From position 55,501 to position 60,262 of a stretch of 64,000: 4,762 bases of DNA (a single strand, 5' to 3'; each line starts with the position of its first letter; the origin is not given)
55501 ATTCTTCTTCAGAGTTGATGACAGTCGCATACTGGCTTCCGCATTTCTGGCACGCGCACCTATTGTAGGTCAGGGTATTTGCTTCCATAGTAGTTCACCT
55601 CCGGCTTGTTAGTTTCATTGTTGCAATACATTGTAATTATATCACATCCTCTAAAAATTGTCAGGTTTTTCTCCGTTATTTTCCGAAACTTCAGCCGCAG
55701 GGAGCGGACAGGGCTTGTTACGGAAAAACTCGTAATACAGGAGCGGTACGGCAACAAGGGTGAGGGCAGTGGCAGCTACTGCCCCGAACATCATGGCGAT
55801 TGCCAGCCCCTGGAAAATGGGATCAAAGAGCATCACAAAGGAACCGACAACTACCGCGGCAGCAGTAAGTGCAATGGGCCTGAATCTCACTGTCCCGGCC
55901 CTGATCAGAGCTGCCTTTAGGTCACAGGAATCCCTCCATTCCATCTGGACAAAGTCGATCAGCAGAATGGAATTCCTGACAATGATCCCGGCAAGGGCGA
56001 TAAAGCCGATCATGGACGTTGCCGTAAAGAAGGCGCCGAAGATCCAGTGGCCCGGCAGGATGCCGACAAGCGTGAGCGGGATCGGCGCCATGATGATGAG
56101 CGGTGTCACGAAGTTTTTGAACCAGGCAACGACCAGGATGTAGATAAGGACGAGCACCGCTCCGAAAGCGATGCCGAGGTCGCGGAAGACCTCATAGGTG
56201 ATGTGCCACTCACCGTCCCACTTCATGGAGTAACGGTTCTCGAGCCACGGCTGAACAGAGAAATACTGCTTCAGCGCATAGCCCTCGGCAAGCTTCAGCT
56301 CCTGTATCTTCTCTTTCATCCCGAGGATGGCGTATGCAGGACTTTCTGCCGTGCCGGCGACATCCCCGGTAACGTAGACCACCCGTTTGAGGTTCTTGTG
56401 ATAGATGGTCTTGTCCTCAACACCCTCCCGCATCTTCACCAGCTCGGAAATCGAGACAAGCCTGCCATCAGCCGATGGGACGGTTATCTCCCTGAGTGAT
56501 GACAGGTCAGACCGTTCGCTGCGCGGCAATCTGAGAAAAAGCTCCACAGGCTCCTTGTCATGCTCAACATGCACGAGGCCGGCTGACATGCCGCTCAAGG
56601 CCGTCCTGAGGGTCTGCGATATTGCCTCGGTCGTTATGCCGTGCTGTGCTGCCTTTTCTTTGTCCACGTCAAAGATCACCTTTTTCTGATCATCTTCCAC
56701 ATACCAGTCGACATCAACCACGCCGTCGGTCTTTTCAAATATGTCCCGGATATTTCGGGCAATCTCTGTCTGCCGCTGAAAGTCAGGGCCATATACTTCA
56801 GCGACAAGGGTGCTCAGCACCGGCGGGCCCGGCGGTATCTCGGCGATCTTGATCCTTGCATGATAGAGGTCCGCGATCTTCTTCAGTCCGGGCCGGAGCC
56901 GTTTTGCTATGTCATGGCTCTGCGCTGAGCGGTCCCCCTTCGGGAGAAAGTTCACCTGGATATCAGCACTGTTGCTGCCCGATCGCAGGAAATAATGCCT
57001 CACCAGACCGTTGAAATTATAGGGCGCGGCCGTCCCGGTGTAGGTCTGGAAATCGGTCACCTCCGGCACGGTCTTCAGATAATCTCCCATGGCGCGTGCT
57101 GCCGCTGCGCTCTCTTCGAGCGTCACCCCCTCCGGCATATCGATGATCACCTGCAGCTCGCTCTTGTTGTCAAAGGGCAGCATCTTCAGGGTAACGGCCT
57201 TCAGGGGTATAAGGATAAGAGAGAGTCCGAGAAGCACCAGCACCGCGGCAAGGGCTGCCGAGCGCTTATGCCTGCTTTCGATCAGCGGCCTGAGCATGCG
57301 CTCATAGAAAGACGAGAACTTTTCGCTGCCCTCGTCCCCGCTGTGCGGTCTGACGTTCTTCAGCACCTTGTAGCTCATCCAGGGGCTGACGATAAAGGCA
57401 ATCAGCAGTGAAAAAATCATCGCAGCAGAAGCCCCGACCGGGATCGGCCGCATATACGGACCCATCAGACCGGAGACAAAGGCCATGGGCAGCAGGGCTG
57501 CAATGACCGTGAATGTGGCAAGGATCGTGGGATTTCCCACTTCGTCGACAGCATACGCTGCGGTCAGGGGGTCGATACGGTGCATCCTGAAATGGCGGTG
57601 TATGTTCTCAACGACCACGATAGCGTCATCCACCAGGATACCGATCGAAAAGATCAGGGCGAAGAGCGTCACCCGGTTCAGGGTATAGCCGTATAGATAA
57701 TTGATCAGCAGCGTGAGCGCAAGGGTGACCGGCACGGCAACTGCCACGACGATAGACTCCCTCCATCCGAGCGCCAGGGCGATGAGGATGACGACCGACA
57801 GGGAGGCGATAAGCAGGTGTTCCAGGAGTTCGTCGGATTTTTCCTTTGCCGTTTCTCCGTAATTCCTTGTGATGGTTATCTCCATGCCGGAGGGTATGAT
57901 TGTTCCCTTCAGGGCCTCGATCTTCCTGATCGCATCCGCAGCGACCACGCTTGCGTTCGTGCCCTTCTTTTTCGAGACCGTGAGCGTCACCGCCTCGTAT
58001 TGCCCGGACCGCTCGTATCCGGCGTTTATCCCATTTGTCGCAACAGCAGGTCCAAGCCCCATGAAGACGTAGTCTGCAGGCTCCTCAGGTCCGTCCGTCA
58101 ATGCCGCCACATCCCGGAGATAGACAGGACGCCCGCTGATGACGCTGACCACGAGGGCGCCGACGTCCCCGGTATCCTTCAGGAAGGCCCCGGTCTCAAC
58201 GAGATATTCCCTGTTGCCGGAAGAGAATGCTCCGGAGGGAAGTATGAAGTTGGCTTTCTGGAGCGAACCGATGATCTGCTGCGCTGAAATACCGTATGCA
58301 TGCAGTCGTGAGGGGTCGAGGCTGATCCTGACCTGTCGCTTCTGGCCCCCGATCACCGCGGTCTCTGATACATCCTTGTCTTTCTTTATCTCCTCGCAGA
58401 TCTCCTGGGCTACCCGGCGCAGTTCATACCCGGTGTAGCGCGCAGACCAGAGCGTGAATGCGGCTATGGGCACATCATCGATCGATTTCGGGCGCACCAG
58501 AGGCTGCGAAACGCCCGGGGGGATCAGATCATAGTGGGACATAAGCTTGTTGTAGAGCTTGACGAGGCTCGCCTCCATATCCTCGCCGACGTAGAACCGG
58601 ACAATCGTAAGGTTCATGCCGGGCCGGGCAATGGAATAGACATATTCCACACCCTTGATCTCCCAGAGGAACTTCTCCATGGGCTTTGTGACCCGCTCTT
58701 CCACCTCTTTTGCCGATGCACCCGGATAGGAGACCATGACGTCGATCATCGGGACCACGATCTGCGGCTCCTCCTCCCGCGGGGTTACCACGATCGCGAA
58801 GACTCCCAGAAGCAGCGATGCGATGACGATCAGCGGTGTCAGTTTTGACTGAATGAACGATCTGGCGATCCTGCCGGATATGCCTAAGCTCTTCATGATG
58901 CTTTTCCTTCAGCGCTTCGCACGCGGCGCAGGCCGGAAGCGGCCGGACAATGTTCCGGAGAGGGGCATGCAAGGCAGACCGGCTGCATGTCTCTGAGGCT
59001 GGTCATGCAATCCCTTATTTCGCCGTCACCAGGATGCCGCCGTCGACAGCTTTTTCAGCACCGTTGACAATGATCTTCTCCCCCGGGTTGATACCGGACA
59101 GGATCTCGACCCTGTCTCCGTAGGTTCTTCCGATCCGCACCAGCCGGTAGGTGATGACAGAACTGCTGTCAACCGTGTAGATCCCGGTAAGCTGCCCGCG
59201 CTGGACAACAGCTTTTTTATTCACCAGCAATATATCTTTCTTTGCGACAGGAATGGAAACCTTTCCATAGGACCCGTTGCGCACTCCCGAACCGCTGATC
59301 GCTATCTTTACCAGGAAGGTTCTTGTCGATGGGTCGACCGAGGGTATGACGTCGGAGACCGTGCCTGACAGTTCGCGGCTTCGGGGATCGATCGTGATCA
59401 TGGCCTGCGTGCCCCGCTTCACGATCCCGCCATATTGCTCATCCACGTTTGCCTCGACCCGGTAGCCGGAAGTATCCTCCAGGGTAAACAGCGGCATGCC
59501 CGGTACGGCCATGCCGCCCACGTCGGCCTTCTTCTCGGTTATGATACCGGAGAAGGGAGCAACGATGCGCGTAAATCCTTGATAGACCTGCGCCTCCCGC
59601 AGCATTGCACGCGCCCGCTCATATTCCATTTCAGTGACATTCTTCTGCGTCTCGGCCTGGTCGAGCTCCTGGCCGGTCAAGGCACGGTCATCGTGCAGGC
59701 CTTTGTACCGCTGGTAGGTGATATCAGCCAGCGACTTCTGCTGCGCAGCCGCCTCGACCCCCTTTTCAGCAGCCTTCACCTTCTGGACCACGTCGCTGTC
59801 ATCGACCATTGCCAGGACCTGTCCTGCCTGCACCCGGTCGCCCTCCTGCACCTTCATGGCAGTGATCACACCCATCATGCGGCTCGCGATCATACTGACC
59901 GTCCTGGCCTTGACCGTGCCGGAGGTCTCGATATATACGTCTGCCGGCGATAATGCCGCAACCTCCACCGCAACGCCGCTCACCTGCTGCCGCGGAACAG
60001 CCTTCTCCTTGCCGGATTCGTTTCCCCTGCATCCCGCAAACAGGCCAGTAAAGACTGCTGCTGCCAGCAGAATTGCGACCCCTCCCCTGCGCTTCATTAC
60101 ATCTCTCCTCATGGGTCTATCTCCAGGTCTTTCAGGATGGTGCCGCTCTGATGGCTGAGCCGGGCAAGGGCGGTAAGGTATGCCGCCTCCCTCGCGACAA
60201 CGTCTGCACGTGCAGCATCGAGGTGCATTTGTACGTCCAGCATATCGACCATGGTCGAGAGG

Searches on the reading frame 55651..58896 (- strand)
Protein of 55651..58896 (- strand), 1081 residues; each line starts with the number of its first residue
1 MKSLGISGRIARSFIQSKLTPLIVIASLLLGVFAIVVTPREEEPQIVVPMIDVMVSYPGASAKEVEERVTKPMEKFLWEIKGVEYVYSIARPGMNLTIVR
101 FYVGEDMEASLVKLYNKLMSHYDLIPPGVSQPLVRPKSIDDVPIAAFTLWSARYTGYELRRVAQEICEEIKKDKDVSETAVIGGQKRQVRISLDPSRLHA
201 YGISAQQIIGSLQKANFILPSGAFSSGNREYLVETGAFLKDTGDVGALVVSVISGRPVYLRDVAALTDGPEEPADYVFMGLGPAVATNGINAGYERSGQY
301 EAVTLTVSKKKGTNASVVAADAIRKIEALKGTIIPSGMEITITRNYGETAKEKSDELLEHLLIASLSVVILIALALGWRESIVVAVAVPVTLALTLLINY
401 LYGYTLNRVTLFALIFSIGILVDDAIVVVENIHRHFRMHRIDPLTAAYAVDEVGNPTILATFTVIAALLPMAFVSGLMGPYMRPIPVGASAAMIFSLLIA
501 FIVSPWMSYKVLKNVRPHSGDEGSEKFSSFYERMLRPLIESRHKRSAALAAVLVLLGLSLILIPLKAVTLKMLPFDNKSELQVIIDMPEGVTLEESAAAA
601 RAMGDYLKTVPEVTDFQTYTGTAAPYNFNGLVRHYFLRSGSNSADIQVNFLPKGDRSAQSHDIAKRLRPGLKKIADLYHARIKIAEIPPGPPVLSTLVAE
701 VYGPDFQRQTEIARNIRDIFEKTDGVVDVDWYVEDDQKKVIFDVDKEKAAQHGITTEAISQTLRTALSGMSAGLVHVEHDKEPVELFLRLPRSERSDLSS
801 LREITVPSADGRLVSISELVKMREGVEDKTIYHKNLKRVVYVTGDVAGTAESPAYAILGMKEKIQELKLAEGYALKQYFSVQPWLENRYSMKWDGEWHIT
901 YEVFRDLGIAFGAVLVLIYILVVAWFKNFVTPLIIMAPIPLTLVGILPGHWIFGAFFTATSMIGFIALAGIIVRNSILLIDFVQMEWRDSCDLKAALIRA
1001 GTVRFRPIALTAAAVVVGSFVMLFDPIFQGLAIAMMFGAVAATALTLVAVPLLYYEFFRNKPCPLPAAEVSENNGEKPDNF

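Call 32: search_protein_families(library=pfam, proteins=[window:55651-58896:-], max_evalue=0.001)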
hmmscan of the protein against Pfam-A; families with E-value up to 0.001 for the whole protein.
window:55651-58896:- (1081 aa): 2 families
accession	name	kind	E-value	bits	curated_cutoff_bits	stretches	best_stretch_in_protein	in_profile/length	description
PF00873.25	ACR_tran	-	4.6e-165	551.4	28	1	14-1055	5-1018/1021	AcrB/AcrD/AcrF family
PF02355.23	SecD_SecF_C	-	0.00079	19.3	20.5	1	358-512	34-183/189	Protein export membrane protein SecD/SecF, C-terminal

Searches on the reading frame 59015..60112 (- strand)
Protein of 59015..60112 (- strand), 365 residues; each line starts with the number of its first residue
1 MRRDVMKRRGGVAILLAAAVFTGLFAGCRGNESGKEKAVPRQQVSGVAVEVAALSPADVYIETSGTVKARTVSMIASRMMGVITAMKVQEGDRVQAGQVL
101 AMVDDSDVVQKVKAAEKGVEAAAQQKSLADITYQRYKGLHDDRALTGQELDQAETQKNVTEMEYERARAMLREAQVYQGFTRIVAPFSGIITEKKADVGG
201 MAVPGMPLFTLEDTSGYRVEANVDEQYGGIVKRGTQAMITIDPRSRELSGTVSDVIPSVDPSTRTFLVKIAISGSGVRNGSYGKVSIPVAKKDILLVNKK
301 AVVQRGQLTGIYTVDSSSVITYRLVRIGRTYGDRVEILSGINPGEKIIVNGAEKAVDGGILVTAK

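Call 32: search_protein_families(library=pfam, proteins=[window:59015-60112:-], max_evalue=0.001)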
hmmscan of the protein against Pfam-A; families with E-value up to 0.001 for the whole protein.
window:59015-60112:- (365 aa): 6 families
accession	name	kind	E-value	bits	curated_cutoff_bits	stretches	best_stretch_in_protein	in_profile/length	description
PF16576.10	HlyD_D23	-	3.5e-24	85.7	30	1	61-273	6-202/214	Barrel-sandwich domain of CusB or HlyD membrane-fusion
PF13437.12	HlyD_3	-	2.5e-20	73.6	22.2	1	183-275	2-96/106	HlyD family secretion protein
PF13533.13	Biotin_lipoyl_2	-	8.6e-06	25.9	29.8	1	75-104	3-32/32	Biotin-lipoyl like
PF00364.28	Biotin_lipoyl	-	9.1e-06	25.9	22.1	0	74-119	7-52/73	Biotin-requiring enzyme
PF12700.13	HlyD_2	-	9.5e-06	25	25.1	0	205-325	255-371/416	HlyD family secretion protein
PF05896.17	NQRA_N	-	7.4e-05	23.3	25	1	65-109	21-65/94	NqrA N-terminal barrel-sandwich hybrid domain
